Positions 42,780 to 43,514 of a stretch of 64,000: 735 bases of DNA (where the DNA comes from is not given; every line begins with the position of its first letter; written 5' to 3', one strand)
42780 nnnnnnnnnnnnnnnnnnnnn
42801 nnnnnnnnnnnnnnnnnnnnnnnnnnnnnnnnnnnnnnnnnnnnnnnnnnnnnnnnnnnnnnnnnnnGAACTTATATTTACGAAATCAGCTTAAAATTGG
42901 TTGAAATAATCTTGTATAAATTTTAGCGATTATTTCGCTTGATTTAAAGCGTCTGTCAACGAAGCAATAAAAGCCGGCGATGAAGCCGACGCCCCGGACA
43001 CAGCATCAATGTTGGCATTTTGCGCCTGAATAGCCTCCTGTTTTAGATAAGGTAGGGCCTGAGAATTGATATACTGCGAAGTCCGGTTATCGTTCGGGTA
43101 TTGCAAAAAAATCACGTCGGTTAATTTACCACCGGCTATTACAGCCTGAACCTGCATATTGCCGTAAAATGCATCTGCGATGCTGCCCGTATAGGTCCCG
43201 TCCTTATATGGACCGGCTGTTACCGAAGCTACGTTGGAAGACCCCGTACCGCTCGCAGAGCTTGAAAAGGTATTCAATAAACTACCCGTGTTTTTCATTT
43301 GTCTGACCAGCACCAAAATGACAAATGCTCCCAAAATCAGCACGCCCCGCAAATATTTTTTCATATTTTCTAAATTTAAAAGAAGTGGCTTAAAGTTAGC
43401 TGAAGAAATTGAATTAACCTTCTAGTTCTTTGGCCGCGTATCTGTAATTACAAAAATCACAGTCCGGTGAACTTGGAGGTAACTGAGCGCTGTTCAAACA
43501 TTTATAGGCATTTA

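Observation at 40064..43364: Minimal Nqr/Rnf-like flavin electron-export operon: two FMN-binding lipoproteins, ApbE, and an RnfD-like::FNR fusion reductase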

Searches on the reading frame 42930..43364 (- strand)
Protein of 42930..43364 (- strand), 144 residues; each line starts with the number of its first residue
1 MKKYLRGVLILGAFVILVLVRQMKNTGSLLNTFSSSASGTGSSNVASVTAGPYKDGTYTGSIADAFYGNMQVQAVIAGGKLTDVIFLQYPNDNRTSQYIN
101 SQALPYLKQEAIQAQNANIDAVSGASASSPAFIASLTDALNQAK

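Call 3: search_protein_families(library=pfam, proteins=[window:42930-43364:-], max_evalue=0.1)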
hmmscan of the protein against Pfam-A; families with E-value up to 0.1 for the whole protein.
window:42930-43364:- (144 aa): 2 families
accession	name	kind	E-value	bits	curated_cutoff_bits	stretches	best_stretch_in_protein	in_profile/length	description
PF04205.19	FMN_bind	-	4.4e-07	30.9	22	1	67-141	3-77/77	FMN-binding domain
PF14748.11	P5CR_dimer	-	0.03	15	25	1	117-143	2-28/105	Pyrroline-5-carboxylate reductase dimerisation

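Call 4: search_protein_families(library=ncbifam, proteins=[window:42930-43364:-], max_evalue=0.1)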
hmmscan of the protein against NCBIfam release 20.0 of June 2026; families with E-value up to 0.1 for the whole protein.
window:42930-43364:- (144 aa): 5 families
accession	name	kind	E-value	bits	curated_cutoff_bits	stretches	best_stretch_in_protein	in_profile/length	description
NF041941.1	lipo_FMN_PplA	exception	0.0014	17.9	325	0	105-143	247-287/302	extracellular electron transfer flavoprotein PplA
TIGR00112.1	proC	equivalog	0.0022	17.7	196.75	1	111-143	154-186/263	pyrroline-5-carboxylate reductase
NF045876.1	RnfG_DVU2794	exception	0.0046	16.5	205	1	107-141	143-177/190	RnfABCDGE type electron transport complex subunit G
NF052680.1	KinAssocLprKapB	equivalog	0.024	14.7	140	1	46-143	7-98/126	kinase-associated lipoprotein KapB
NF041840.1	rnfG_Methano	equivalog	0.044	13.3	230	1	108-142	149-183/189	Rnf electron transport complex subunit RnfG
